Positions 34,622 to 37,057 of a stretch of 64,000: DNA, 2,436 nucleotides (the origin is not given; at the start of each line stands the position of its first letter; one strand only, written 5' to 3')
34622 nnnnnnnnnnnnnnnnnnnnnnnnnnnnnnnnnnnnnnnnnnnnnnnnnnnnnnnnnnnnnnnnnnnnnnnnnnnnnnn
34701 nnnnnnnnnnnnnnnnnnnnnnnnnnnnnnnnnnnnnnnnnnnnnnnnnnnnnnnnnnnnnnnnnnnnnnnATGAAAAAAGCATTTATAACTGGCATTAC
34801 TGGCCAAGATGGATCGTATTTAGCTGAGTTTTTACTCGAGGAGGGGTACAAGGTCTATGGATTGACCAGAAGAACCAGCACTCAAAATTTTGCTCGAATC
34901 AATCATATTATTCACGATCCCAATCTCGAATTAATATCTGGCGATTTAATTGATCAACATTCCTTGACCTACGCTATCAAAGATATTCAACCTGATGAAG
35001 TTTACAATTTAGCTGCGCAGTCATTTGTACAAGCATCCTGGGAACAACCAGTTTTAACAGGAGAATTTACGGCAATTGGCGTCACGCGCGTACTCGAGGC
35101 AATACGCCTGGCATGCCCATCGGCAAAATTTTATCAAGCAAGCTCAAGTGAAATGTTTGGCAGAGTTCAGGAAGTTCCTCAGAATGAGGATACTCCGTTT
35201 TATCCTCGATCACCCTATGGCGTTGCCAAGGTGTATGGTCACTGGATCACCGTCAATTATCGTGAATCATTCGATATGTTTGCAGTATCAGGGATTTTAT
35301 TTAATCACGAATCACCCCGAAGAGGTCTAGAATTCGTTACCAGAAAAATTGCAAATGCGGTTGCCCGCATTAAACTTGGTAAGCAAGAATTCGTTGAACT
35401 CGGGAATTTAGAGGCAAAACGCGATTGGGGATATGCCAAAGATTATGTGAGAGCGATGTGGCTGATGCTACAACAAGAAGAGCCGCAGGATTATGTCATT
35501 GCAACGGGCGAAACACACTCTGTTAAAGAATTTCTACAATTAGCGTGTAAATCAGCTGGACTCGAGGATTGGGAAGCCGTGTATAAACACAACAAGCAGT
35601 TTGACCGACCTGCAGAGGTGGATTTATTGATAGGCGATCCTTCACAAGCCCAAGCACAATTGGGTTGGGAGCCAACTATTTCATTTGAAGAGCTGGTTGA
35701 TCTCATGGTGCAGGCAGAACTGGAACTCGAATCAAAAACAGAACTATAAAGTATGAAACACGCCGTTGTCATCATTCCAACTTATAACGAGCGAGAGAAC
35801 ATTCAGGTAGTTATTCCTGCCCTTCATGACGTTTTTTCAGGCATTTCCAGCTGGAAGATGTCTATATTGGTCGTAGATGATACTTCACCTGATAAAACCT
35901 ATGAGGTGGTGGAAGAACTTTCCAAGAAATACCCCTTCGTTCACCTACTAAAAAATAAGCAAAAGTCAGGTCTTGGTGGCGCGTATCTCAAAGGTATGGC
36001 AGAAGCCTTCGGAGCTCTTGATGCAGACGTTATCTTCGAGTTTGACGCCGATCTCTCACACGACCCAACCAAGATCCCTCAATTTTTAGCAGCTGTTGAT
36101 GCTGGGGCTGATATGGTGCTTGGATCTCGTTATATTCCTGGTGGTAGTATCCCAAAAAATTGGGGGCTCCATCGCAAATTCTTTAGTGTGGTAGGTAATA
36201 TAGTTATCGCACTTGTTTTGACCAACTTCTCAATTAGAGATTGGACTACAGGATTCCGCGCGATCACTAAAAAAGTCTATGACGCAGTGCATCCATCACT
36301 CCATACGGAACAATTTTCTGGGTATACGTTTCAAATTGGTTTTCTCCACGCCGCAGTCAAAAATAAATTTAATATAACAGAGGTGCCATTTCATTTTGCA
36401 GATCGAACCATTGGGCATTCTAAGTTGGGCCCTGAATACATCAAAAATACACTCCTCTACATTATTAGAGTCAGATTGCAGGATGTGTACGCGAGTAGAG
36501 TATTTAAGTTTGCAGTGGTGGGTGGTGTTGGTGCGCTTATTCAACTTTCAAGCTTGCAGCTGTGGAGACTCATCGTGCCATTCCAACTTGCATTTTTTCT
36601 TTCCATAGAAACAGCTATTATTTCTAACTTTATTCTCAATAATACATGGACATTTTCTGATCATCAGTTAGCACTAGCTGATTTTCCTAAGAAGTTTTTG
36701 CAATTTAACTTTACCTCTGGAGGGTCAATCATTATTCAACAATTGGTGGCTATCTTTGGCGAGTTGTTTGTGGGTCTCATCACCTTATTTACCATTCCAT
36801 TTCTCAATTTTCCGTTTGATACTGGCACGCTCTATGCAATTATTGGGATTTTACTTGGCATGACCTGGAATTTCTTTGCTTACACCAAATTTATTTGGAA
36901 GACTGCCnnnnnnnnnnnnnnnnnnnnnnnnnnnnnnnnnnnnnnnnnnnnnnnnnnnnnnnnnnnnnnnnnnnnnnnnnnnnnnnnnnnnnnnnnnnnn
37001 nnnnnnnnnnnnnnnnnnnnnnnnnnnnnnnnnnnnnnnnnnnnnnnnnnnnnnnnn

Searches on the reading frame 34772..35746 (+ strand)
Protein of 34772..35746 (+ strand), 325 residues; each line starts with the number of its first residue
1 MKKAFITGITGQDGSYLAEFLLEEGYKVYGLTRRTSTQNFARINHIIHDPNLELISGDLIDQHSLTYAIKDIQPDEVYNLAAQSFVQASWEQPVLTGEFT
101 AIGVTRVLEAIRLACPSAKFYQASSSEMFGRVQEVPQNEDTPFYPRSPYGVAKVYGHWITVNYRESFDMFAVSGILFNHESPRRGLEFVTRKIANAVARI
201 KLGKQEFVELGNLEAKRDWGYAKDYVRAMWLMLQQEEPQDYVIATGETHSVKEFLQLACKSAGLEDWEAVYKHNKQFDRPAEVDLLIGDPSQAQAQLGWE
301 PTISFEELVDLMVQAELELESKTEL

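Call 74: search_protein_families(library=pfam, proteins=[window:34772-35746:+], max_evalue=0.0001)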
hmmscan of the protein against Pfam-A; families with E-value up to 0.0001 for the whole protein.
window:34772-35746:+ (325 aa): 4 families
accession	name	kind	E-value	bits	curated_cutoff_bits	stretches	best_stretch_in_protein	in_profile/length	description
PF16363.11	GDP_Man_Dehyd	-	2.5e-135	451.7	27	1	5-312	1-332/332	GDP-mannose 4,6 dehydratase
PF01370.27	Epimerase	-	5.9e-74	248.9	20.9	1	5-244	2-240/240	NAD dependent epimerase/dehydratase family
PF04321.23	RmlD_sub_bind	-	7.2e-09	35.6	27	1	4-173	3-149/287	RmlD substrate binding domain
PF05368.20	NmrA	-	1.1e-06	28.9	27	1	3-72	4-70/298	NmrA-like family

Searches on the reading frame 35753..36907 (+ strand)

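Call 74: search_protein_families(library=pfam, proteins=[window:35753-36907:+], max_evalue=0.0001)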
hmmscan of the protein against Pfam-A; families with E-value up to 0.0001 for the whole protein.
window:35753-36907:+ (385 aa): 2 families
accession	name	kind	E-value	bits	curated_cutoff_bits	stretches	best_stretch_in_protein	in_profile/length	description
PF00535.33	Glycos_transf_2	-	1.2e-26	94.1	23.3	1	6-175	2-163/168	Glycosyl transferase family 2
PF04138.20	GtrA_DPMS_TM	-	1.1e-13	51.9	26.1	1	252-382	1-117/117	GtrA/DPMS, transmembrane domain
